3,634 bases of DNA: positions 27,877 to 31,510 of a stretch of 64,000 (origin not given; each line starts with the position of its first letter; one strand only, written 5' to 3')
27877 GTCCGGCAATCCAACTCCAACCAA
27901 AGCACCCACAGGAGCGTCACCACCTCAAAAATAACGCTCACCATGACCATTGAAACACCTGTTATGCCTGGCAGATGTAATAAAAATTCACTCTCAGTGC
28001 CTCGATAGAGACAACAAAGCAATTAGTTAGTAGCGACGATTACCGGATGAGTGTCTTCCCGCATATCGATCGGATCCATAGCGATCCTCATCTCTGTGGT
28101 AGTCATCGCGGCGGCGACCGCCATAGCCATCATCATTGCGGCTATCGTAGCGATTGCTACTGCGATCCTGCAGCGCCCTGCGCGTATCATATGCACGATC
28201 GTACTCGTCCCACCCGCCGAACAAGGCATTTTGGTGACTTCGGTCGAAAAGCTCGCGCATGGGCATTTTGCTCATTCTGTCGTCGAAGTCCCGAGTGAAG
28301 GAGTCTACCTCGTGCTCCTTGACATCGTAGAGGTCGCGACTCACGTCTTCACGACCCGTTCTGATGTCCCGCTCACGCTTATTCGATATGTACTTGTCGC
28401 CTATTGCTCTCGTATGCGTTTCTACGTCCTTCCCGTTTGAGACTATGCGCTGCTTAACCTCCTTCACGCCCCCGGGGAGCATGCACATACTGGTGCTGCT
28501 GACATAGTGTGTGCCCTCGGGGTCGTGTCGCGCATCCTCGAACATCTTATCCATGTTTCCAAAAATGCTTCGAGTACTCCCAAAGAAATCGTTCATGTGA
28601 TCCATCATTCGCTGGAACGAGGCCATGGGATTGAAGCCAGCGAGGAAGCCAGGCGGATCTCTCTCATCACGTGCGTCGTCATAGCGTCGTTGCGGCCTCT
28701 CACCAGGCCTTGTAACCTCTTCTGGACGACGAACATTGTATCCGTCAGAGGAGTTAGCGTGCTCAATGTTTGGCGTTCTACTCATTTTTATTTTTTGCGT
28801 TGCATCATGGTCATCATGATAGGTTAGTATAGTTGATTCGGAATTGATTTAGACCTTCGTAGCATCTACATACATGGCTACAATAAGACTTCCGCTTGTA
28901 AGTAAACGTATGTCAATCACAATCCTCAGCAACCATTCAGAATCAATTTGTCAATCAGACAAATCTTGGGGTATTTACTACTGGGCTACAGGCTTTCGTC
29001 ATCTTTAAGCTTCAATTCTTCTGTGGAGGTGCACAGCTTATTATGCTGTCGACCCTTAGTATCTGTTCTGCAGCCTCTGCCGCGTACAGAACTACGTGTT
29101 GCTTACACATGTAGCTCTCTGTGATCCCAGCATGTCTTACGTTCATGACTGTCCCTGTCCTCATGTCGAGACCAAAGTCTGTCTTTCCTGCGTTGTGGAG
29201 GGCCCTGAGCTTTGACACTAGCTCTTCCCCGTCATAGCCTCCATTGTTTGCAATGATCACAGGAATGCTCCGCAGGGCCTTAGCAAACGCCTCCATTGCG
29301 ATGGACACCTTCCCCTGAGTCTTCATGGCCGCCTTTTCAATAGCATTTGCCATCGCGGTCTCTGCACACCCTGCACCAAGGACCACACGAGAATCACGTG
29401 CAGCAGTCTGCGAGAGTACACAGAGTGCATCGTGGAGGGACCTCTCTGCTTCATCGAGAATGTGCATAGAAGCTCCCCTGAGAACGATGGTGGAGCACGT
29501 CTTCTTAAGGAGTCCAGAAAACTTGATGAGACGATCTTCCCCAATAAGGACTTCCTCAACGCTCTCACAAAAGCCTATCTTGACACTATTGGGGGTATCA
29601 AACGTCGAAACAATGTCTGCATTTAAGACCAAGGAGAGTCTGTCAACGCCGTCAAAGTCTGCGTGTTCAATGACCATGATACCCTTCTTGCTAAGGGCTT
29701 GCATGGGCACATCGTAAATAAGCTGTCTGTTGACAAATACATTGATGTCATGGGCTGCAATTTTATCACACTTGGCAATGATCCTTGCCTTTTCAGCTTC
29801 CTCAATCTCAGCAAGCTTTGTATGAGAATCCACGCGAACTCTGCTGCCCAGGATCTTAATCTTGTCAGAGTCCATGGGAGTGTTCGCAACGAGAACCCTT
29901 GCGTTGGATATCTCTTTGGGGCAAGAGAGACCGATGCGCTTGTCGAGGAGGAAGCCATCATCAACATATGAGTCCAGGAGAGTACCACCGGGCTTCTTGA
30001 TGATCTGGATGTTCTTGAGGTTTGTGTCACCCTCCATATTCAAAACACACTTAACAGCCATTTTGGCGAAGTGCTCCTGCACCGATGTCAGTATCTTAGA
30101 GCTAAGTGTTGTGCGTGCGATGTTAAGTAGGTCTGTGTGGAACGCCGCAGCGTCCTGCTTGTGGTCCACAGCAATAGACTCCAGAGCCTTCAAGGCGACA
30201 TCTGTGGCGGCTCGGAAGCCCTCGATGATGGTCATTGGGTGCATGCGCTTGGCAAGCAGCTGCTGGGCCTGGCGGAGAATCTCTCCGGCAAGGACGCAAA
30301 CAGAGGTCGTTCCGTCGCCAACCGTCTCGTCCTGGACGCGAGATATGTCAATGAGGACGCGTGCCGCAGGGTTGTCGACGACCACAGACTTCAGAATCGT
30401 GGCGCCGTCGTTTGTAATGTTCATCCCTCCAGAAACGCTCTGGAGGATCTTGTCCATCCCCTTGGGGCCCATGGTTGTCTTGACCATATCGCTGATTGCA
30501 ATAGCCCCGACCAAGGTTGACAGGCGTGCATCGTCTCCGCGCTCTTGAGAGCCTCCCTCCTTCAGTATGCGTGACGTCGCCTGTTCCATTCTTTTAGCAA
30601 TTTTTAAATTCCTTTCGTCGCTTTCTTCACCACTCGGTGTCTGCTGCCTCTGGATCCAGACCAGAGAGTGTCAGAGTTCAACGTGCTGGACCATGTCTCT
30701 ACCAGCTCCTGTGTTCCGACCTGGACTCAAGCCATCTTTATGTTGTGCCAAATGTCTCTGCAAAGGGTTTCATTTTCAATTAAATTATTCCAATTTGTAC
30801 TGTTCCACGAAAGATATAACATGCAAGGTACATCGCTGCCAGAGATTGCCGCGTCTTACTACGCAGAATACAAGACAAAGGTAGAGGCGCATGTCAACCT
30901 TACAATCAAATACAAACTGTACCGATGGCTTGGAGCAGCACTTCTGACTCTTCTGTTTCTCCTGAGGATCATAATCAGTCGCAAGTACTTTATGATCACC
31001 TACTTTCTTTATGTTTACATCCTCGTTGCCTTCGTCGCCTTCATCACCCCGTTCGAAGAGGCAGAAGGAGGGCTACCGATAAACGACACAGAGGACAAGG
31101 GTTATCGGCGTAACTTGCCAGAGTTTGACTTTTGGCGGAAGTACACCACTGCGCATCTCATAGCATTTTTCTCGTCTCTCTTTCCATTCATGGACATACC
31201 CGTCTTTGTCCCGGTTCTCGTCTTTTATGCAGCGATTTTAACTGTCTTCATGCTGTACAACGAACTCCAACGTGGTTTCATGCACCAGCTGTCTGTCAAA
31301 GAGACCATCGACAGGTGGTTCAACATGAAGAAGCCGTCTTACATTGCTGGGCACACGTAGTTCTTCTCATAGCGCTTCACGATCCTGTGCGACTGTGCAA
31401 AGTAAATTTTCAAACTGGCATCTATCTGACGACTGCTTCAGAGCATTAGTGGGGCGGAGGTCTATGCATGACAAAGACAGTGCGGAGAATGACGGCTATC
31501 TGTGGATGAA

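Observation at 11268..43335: Three paralogous ANK + C-terminal C3HC4 RING (MIB/IAP-type) E3-ligase-like genes, two of which bracket the NEK-ankyrin array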

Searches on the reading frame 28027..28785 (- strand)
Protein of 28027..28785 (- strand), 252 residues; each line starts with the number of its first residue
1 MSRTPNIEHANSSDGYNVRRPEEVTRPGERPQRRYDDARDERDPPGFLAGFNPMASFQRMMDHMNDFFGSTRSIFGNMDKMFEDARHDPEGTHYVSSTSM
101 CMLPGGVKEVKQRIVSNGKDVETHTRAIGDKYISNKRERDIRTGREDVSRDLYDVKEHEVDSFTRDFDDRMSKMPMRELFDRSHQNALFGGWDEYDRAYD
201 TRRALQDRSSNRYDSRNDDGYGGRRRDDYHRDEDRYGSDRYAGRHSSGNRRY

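Call 8: search_protein_families(library=pfam, proteins=[window:28027-28785:-], max_evalue=0.001)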
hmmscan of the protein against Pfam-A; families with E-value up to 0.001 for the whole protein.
window:28027-28785:- (252 aa): 1 family
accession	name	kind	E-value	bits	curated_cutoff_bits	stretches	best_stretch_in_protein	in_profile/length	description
PF10248.14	Mlf1IP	-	8.3e-09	36.1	34.5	1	37-168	36-172/174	Myelodysplasia-myeloid leukemia factor 1-interacting protein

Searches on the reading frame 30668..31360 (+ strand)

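Call 9: search_protein_families(library=pfam, proteins=[window:30668-31360:+], max_evalue=0.001)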
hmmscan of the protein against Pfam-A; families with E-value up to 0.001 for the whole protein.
window:30668-31360:+ (230 aa): 1 family
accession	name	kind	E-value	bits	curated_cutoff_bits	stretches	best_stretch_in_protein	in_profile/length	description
PF03248.18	Rer1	-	3.7e-30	105.4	23.9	1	65-201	3-149/167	Rer1 family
